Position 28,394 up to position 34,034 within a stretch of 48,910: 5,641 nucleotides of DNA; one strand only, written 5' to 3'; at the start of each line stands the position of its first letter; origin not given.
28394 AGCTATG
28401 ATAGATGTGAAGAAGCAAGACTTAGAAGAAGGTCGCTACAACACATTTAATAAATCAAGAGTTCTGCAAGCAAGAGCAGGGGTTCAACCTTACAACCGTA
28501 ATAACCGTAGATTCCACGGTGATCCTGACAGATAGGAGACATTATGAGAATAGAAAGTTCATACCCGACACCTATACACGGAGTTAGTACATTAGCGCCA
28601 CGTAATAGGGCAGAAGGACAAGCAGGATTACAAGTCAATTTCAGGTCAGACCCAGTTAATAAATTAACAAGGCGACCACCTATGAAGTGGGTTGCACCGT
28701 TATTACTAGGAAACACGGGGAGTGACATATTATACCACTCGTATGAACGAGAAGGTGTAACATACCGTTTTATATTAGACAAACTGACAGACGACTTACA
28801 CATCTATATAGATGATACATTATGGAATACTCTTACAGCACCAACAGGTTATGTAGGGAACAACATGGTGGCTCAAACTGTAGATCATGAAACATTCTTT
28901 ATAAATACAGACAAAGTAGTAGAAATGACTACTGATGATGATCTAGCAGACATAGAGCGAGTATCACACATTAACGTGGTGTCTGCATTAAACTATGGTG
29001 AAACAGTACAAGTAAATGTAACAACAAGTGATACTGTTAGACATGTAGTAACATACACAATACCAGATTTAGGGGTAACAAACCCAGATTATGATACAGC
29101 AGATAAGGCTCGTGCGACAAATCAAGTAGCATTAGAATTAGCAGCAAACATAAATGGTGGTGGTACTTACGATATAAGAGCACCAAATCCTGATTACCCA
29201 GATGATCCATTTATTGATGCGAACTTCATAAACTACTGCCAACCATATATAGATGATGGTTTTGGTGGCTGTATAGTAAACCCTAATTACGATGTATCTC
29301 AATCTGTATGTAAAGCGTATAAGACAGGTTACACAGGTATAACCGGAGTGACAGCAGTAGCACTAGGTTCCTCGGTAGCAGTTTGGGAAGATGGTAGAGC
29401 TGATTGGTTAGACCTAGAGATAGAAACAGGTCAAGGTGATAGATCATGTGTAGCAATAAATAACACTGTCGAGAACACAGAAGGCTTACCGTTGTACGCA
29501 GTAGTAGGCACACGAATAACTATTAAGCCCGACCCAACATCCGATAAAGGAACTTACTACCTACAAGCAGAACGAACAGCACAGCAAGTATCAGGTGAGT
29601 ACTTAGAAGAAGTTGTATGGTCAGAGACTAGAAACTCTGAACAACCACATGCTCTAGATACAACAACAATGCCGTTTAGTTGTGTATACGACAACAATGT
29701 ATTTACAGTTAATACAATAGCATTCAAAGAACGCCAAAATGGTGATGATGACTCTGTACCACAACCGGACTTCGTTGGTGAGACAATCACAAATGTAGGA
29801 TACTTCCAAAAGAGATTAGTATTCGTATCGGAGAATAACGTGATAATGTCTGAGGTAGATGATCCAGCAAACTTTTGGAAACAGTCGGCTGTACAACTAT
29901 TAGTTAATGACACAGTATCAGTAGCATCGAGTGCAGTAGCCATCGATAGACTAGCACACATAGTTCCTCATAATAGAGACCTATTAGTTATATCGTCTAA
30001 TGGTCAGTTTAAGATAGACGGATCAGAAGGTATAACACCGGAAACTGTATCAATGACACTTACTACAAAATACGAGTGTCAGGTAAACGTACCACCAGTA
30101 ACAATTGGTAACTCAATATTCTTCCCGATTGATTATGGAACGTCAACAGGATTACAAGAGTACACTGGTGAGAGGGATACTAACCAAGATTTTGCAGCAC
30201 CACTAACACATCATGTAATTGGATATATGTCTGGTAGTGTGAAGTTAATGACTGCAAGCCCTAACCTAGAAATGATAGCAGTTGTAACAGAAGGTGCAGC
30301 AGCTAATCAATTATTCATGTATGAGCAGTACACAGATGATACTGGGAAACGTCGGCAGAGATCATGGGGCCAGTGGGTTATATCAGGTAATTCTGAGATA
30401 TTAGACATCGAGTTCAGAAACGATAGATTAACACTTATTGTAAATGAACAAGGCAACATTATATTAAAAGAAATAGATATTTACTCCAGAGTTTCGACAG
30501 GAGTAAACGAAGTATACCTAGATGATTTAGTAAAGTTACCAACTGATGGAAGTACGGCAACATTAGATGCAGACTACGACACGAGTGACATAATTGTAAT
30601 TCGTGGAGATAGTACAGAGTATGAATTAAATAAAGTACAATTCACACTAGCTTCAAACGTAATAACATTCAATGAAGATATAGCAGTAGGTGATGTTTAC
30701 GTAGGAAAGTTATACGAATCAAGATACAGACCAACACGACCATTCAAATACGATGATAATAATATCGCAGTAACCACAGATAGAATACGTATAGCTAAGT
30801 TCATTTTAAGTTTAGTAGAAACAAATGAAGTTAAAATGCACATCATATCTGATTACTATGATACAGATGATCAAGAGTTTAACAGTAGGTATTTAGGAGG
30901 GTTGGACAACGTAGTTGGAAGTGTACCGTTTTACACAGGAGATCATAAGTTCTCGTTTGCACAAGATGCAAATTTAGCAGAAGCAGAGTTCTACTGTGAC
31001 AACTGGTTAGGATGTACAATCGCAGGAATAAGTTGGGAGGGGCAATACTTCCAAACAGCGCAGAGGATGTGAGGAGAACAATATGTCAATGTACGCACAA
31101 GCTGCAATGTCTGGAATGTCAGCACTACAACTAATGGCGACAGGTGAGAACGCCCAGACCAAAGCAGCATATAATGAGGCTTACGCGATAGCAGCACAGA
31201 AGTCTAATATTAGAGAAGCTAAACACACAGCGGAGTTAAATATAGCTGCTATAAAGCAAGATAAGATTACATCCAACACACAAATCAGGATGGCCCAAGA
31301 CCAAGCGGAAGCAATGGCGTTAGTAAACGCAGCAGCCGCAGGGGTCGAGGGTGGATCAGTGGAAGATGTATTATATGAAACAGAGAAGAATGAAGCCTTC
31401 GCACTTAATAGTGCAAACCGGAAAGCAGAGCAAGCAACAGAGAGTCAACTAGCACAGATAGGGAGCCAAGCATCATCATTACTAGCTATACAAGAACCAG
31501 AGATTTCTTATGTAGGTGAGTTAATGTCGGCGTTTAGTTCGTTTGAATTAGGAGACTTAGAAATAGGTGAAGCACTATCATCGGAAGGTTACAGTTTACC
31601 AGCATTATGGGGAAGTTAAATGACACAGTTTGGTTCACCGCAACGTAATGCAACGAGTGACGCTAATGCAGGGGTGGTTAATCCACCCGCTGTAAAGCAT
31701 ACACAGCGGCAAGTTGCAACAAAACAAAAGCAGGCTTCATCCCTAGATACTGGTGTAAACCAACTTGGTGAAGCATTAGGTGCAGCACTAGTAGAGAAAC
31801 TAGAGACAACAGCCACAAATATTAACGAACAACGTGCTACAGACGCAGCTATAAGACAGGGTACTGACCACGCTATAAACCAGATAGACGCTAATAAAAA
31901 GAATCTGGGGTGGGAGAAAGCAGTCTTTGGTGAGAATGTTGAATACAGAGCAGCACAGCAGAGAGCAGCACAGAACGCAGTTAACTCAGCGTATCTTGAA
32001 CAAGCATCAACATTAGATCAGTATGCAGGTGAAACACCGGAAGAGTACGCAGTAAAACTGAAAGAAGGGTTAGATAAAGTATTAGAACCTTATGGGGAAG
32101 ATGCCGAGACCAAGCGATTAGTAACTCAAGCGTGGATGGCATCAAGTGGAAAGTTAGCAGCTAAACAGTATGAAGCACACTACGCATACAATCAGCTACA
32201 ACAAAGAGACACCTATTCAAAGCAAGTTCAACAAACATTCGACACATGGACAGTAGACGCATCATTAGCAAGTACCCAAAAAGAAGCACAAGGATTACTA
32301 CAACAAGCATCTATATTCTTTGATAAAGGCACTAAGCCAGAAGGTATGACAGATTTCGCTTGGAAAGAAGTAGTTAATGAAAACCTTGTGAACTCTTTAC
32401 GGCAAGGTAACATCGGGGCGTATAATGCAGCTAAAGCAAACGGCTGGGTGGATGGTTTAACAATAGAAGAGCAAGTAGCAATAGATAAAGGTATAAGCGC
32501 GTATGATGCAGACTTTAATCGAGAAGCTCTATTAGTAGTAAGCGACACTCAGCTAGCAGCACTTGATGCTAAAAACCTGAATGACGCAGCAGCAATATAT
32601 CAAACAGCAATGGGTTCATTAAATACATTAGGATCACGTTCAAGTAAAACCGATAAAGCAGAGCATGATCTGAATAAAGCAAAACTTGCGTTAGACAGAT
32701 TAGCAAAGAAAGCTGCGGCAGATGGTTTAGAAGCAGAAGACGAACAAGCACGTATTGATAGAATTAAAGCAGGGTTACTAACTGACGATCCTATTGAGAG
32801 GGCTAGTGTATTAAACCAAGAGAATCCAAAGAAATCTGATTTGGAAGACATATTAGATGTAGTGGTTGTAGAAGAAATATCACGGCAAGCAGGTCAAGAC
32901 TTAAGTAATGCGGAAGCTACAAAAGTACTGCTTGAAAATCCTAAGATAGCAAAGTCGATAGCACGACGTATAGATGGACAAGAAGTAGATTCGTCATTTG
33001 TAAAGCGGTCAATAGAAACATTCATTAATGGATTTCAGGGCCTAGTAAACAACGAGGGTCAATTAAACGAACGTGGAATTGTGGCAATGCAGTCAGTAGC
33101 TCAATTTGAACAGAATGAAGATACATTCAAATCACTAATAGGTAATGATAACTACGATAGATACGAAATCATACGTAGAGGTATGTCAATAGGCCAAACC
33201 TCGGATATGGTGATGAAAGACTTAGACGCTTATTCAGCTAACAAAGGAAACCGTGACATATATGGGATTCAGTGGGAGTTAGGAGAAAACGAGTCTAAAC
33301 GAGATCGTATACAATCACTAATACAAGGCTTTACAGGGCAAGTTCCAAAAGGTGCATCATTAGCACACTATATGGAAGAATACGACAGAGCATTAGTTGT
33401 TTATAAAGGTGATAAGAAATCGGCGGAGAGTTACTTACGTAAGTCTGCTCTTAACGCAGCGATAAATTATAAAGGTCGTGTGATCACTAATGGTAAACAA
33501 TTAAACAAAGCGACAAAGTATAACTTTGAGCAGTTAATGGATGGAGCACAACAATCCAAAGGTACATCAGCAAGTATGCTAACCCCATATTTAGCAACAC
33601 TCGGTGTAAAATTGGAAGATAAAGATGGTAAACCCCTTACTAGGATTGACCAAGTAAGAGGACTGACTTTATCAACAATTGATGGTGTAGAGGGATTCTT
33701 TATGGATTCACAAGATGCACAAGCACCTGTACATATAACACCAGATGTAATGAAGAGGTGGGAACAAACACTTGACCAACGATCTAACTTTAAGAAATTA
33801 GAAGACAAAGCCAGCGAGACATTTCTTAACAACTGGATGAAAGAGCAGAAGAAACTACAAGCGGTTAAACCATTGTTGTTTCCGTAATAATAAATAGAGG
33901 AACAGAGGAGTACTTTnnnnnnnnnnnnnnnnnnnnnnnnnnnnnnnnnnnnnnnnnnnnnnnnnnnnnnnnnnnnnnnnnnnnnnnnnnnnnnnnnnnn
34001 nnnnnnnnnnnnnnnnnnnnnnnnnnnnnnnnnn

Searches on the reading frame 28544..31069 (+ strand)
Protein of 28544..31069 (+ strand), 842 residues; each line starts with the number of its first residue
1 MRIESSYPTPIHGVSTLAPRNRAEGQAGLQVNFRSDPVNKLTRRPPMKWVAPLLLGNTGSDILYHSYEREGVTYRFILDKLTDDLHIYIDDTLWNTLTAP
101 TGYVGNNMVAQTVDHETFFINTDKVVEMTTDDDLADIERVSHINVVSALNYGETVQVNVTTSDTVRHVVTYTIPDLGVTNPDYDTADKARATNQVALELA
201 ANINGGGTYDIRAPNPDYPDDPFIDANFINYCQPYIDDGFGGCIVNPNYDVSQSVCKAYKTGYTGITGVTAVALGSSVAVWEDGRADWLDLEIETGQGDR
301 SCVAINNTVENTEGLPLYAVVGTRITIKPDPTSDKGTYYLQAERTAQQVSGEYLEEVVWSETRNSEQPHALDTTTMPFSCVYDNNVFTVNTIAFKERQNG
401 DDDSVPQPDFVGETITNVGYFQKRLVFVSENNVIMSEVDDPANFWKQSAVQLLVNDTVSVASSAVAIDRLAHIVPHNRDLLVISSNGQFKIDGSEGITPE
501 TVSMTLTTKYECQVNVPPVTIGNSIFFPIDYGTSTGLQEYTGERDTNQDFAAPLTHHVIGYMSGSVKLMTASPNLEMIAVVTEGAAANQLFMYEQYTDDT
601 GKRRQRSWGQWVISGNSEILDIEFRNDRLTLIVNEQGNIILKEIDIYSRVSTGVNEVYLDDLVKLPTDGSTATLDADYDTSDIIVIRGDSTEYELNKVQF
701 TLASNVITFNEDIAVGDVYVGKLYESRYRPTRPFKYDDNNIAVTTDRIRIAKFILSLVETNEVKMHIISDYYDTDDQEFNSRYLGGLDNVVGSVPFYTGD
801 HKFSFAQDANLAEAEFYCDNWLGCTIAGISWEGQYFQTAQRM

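Call 6: search_protein_families(library=phrogs, proteins=[window:28544-31069:+], max_evalue=0.01)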
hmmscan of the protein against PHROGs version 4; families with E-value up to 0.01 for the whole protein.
window:28544-31069:+ (842 aa): 1 family
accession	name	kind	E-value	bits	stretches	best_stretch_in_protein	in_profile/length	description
phrog_457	-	tail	3.5e-170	569.2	1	1-842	2-793/793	tail protein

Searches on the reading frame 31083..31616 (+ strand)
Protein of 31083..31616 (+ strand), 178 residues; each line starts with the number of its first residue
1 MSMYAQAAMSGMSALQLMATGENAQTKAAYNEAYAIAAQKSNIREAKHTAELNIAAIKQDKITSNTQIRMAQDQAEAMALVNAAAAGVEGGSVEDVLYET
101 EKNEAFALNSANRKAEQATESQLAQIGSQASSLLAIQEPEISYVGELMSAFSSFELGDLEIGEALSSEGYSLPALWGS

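Call 6: search_protein_families(library=phrogs, proteins=[window:31083-31616:+], max_evalue=0.01)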
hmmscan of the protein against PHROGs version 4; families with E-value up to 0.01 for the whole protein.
window:31083-31616:+ (178 aa): 2 families
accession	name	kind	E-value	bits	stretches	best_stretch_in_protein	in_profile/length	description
phrog_805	-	head and packaging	1.1e-10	42.9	1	3-151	6-162/189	internal virion protein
phrog_4295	-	head and packaging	0.0029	18.5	1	4-126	3-128/208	internal virion protein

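Call 16: search_protein_families(library=pfam, proteins=[window:31083-31616:+], max_evalue=0.1)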
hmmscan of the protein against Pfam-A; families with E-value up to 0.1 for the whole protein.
window:31083-31616:+ (178 aa): 2 families
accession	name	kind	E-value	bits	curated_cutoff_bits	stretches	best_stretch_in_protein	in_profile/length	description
PF24072.1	T7_gp14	-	8.9e-10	39.2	27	1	3-132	5-130/187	T7 virus internal virion protein gp14 family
PF18980.5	DUF5716_C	-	0.092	12.1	34.7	0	44-126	165-248/296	Family of unknown function (DUF5716) C-terminal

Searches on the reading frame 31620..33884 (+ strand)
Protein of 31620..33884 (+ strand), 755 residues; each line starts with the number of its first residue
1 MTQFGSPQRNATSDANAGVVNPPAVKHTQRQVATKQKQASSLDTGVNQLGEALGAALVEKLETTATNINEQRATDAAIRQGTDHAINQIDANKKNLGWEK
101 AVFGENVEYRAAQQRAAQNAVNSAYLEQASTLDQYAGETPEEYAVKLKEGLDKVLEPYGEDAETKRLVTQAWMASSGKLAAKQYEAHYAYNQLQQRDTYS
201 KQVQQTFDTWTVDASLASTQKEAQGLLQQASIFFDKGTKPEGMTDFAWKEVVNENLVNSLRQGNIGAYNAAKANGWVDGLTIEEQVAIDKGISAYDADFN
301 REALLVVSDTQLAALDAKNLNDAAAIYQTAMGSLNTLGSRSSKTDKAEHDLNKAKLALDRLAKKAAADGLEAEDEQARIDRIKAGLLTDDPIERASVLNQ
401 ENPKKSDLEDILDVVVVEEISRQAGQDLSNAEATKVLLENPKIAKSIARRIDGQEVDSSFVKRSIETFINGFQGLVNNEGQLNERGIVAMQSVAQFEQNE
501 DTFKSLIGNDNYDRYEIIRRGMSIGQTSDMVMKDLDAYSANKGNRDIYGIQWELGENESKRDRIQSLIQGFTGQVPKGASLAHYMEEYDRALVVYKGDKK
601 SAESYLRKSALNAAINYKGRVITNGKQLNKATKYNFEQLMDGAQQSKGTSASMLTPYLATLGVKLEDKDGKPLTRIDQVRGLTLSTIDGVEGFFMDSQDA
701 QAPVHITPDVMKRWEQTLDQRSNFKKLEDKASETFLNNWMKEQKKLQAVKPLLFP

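Call 6: search_protein_families(library=phrogs, proteins=[window:31620-33884:+], max_evalue=0.01)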
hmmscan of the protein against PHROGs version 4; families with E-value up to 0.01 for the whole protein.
window:31620-33884:+ (755 aa): 1 family
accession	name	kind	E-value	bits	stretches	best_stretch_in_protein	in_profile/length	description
phrog_3883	-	head and packaging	1e-09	38.7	1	42-317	57-328/768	internal virion protein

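Call 16: search_protein_families(library=pfam, proteins=[window:31620-33884:+], max_evalue=0.1)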
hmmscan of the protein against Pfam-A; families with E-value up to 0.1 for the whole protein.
window:31620-33884:+ (755 aa): 1 family
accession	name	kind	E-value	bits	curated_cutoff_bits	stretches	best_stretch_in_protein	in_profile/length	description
PF21078.2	GDH_HM3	-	0.085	13.4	24.6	0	422-448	31-57/66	Glutamate dehydrogenase, helical motif 3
